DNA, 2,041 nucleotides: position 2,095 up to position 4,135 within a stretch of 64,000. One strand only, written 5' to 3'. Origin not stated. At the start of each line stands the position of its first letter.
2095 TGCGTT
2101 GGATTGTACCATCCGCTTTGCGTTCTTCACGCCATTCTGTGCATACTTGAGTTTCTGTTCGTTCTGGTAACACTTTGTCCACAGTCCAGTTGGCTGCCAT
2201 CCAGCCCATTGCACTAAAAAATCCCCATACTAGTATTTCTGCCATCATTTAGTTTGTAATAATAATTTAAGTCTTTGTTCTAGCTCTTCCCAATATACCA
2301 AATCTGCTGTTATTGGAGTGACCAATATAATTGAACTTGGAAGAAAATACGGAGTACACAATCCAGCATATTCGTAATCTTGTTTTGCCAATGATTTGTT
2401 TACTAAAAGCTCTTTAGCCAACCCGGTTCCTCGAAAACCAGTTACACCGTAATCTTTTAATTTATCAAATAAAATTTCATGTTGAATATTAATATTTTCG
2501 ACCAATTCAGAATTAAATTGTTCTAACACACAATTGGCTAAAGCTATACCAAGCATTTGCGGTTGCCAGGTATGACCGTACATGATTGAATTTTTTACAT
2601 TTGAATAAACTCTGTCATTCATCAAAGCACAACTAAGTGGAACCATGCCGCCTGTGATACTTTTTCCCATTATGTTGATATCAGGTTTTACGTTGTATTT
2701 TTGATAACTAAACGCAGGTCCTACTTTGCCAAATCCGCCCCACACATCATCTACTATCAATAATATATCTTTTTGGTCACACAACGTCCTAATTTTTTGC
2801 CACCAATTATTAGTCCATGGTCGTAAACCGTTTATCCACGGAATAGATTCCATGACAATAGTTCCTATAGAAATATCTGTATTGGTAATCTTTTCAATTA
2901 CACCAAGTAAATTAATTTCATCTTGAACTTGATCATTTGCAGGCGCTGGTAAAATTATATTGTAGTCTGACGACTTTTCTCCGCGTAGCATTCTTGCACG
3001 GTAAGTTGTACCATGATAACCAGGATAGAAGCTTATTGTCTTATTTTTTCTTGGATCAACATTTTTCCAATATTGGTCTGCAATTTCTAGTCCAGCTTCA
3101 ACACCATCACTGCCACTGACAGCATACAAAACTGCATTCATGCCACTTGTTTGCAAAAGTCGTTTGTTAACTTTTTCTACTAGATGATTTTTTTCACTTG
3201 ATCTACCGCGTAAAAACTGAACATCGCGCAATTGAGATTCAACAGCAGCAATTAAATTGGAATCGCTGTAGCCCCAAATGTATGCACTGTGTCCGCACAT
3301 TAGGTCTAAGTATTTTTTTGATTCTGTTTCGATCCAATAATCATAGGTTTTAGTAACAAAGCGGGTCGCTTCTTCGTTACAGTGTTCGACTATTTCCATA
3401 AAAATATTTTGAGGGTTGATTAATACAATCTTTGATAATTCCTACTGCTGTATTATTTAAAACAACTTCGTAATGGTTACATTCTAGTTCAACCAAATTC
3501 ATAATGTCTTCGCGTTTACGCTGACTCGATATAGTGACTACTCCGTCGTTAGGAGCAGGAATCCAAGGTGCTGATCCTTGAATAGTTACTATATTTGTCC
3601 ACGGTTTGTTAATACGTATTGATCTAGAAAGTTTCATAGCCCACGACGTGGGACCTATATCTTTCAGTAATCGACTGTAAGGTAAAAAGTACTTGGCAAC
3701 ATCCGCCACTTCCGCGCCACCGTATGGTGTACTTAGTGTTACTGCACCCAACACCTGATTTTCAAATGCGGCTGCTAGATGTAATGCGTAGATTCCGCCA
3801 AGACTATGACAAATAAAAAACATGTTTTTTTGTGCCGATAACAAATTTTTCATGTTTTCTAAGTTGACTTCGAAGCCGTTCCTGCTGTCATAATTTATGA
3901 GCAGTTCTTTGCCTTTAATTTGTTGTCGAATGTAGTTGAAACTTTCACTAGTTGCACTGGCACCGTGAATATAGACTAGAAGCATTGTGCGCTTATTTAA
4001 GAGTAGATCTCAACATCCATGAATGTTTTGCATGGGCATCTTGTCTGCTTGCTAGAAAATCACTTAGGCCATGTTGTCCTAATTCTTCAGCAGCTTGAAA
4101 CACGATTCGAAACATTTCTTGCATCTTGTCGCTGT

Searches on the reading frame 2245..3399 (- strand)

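Call 67: search_protein_families(library=pfam, proteins=[window:2245-3399:-], max_evalue=0.001)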
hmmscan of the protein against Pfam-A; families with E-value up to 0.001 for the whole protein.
window:2245-3399:- (384 aa): 1 family
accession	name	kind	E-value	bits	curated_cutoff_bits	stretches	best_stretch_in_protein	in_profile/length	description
PF00202.27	Aminotran_3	-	1.6e-45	156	30.5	1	11-317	9-329/403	Aminotransferase class-III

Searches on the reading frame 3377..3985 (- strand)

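Call 67: search_protein_families(library=pfam, proteins=[window:3377-3985:-], max_evalue=0.001)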
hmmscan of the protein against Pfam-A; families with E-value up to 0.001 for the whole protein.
window:3377-3985:- (202 aa): 2 families
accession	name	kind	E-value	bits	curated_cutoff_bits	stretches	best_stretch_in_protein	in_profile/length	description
PF12697.13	Abhydrolase_6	-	0.00049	21.3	26.3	0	4-117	2-122/217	Alpha/beta hydrolase family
PF12146.15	Hydrolase_4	-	0.00095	19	27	0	51-116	74-139/239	Serine aminopeptidase, S33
